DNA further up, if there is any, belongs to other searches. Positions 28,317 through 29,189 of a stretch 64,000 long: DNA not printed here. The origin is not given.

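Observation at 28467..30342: tmRNA-integrated island: integrase 2 plus an AT-rich orphan PD-(D/E)XK-like cargo gene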

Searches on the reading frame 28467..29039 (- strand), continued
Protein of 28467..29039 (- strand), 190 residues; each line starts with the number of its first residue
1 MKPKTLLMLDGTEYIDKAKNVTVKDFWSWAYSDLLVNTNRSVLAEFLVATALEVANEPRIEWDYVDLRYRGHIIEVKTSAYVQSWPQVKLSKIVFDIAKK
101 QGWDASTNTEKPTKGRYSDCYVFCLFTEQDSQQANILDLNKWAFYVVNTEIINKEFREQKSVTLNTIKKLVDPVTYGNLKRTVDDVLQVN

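Call 24: fold_search(model_id=the predicted structure, library=viral)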
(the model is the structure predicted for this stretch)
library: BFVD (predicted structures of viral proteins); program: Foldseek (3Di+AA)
matches with E <= 10: 190; with E <= 0.001: 0
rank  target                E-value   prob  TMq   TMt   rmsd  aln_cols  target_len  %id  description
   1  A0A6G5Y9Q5            1.9e-03  1.00  0.41  0.47   9.3       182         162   12  (no name in the UniProt tables at hand)
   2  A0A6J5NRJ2            3.0e-03  0.97  0.39  0.42   7.9       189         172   13  Restriction endonuclease [uncultured Caudovirales phage]
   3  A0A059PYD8            3.8e-03  0.91  0.34  0.33  12.4       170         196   14  Uncharacterized protein [Anabaena phage A-4L]
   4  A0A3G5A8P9            4.3e-03  0.98  0.36  0.16   6.6       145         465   14  C2H2-type domain-containing protein [Hyperionvirus sp.]
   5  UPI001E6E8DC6         6.3e-03  0.96  0.34  0.49   7.1       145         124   14  (no name look-up for this kind of identifier)
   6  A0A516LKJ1            6.7e-03  0.97  0.37  0.49   7.4       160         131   12  (no name in the UniProt tables at hand)
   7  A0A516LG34            7.6e-03  0.98  0.40  0.51   7.4       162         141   12  (no name in the UniProt tables at hand)
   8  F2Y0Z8                1.0e-02  0.93  0.41  0.28   8.3       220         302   13  (no name in the UniProt tables at hand)
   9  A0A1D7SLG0            1.1e-02  0.90  0.34  0.39   8.5       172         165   14  Uncharacterized protein [Cyanophage S-RIM14]
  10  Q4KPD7                1.4e-02  0.97  0.44  0.39   6.6       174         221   11  ORF 50 [Haloarcula hispanica SH1 virus]
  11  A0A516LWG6            1.4e-02  0.89  0.32  0.45   9.1       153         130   14  (no name in the UniProt tables at hand)
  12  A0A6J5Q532            1.5e-02  0.94  0.44  0.45   7.3       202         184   15  Uncharacterized protein [uncultured Caudovirales phage]
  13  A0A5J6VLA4            1.6e-02  0.89  0.40  0.31   7.7       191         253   13  Uncharacterized protein [Megaviridae environmental sample]
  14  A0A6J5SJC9            1.7e-02  0.75  0.33  0.37   8.6       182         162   13  Uncharacterized protein [uncultured Caudovirales phage]
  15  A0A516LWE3            2.1e-02  0.89  0.40  0.28   8.4       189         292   16  (no name in the UniProt tables at hand)
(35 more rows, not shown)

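Call 39: search_protein_representatives(alignment_id=A1)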
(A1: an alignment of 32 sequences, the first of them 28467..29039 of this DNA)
Query: 32 sequences, 189 profile positions. Proteins with E-value up to 0.001 (for the whole library): 3481; up to 1e-10: 2243; up to 1e-30: 761. The best 150 are listed.
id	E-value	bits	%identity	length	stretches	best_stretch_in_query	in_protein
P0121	9.0e-78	276.4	-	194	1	3-186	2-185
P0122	2.5e-73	261.9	-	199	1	6-185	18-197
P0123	7.6e-72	257.1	-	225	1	4-185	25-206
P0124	8.6e-69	247.1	-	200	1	3-185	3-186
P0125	2.7e-68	245.5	-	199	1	3-184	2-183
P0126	3.0e-68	245.4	-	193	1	7-186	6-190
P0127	3.6e-68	245.1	-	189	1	10-177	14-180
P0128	7.5e-68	244.1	-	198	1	6-183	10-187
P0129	1.4e-66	239.9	-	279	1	3-185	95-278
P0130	3.8e-66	238.5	-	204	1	3-186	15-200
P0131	4.7e-66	238.2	-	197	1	6-185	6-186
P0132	5.8e-66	237.9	-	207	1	4-185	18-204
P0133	4.6e-65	235.0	-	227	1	35-186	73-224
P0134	1.3e-63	230.2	-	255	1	4-184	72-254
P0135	1.0e-62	227.3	-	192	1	5-186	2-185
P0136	7.9e-62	224.4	-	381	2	16-185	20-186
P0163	6.0e-56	205.3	-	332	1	7-183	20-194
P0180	2.4e-53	196.8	-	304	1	17-182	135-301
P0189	1.8e-52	193.9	-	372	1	5-185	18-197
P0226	2.5e-50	186.9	-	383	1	19-169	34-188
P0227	2.8e-50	186.8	-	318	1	15-183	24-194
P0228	2.8e-50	186.8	-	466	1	17-184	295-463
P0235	7.0e-50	185.5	-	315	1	17-182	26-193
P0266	1.1e-48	181.6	-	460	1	18-183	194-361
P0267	1.1e-48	181.6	-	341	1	7-182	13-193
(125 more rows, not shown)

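Call 41: search_protein_families(library=pfam, proteins=[P0228, P0266, P0136, P0189, P0226, P0163, P0227, P0235, P0267, P0180], max_evalue=0.01)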
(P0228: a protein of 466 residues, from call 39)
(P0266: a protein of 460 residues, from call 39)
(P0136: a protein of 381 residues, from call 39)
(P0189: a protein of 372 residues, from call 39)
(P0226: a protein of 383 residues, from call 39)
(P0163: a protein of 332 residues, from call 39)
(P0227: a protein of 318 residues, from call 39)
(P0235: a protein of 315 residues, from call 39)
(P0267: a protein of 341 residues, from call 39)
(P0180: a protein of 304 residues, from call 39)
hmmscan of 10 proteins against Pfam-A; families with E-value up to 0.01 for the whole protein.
P0228 (466 aa): 1 family
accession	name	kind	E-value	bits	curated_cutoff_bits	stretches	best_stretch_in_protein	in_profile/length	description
PF20118.4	DUF6508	-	4.6e-20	72.2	23.6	1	6-129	8-127/129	Family of unknown function (DUF6508)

P0266 (460 aa): 1 family
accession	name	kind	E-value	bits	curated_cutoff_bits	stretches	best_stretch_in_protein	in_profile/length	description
PF13922.11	PHD_3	-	0.0028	18.2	25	1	391-452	7-67/68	PHD domain of transcriptional enhancer, Asx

P0136 (381 aa): 0 families

P0189 (372 aa): 0 families

P0226 (383 aa): 0 families

P0163 (332 aa): 0 families

P0227 (318 aa): 0 families

P0235 (315 aa): 0 families

P0267 (341 aa): 2 families
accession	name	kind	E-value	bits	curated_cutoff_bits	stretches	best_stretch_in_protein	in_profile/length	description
PF01230.28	HIT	-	7.5e-20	71.8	21.5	1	222-312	8-97/98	HIT domain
PF11969.13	DcpS_C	-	6.7e-06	27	24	1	223-309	17-101/114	Scavenger mRNA decapping enzyme C-term binding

P0180 (304 aa): 0 families

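Call 57: find_related_loci(query=A1, collection=viral_contigs, flank=6000)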
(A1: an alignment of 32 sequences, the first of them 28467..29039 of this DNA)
Query A1 (190 aa) in viral_contigs; peptide patterns used: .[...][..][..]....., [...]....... (x = any residue, [..] = any of these).
111 stretches matched a pattern; 92 encode a relative of the query (tblastn E <= 1e-3); the best 80 are kept; 80 distinct loci.
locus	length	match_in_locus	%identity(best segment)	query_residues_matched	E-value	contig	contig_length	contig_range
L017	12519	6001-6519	45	1-170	2e-43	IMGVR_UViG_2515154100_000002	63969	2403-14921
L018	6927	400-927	41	16-188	5e-42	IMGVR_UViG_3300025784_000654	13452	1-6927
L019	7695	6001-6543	44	13-184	4e-39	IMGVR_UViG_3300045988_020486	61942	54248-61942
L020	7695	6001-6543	43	13-184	3e-38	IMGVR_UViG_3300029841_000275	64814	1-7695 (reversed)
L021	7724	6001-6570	41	4-183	3e-38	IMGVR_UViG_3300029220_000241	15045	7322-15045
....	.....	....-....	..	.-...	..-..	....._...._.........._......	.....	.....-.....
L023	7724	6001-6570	41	4-183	2e-38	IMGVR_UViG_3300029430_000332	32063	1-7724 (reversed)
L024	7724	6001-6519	42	4-170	3e-38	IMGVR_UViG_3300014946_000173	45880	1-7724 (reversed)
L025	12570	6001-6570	41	4-183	3e-38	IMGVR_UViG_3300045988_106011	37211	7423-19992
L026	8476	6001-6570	41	4-183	3e-38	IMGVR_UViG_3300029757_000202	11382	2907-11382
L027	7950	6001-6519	42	4-170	3e-38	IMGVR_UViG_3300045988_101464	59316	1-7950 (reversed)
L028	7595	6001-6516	43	18-186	8e-37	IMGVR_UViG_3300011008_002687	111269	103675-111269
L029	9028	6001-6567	40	5-188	7e-36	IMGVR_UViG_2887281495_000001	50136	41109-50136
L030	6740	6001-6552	41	4-186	2e-35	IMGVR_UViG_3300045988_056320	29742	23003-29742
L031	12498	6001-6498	41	23-187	2e-34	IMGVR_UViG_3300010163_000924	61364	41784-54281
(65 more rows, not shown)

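Call 61: search_protein_families(library=pfam, alignment_id=A3, max_evalue=0.001)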
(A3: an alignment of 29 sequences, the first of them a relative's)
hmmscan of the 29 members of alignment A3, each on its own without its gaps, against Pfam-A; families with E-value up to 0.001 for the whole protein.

A. member 1, L060:6578-8311:+ (577 aa): 3 families
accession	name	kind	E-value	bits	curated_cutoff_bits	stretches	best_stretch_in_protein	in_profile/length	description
PF00239.26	Resolvase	-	2.1e-37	128.9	23.3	1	12-160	1-145/145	Resolvase, N terminal domain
PF07508.19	Recombinase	-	4.2e-20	72.3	21.1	1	183-283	2-101/102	Recombinase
PF13408.12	Zn_ribbon_recom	-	3.2e-11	43.9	25.3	1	301-363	1-57/58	Recombinase zinc beta ribbon domain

B. families by the number of members that match (of 29 scanned): 20 families
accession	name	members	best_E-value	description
PF00239.26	Resolvase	9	3.4e-39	Resolvase, N terminal domain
PF07508.19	Recombinase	9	1.3e-27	Recombinase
PF13408.12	Zn_ribbon_recom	9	3.2e-11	Recombinase zinc beta ribbon domain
PF00589.27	Phage_integrase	5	1.2e-21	Phage integrase family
PF14470.12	bPH_3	3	0.00016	Bacterial PH domain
PF05136.18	Phage_portal_2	1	3.7e-56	Phage portal protein, lambda family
PF25309.1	ELLD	1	1.2e-26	Endolysin-like domain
PF18013.6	Phage_lysozyme2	1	2.4e-26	Phage tail lysozyme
PF01183.26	Glyco_hydro_25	1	2.4e-23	Glycosyl hydrolases family 25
PF00293.34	NUDIX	1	1.9e-14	NUDIX domain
PF01471.23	PG_binding_1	1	2.7e-14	Putative peptidoglycan binding domain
PF05257.22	CHAP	1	2e-08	CHAP domain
PF00877.26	NLPC_P60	1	2.7e-07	NlpC/P60 family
PF06381.16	Phage_portal_3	1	9.8e-07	Phage portal protein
PF08239.17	SH3_3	1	2.1e-06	Bacterial SH3 domain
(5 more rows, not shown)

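Call 63: search_protein_families(library=pfam, alignment_id=A4, max_evalue=0.001)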
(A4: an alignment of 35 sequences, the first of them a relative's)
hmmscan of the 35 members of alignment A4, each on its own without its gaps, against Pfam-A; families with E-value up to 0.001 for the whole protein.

A. member 1, L060:5639-5962:+ (107 aa): 0 families

B. families by the number of members that match (of 35 scanned): 13 families
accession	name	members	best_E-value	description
PF01381.28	HTH_3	11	3.7e-16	Helix-turn-helix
PF12844.13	HTH_19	9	8.3e-11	Helix-turn-helix domain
PF13443.12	HTH_26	8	4.7e-10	Cro/C1-type HTH DNA-binding domain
PF07022.19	Phage_CI_repr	7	1.6e-12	Bacteriophage CI repressor helix-turn-helix domain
PF13560.12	HTH_31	7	1.7e-10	Helix-turn-helix domain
PF02585.22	PIG-L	2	6.3e-17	GlcNAc-PI de-N-acetylase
PF13693.12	HTH_35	2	6.9e-07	Winged helix-turn-helix DNA-binding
PF13412.12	HTH_24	2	0.00046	Winged helix-turn-helix DNA-binding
PF22555.1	DAM-like-phage1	1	1.1e-78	Phage DNA Adenine Methylase-like domain 1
PF22559.2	GNAT-phage-like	1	1.3e-48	Phage GNAT-like domain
PF13384.12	HTH_23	1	0.00017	Homeodomain-like domain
PF01022.26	HTH_5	1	0.00031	Bacterial regulatory protein, arsR family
PF00165.29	HTH_AraC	1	0.00069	Bacterial regulatory helix-turn-helix proteins, AraC family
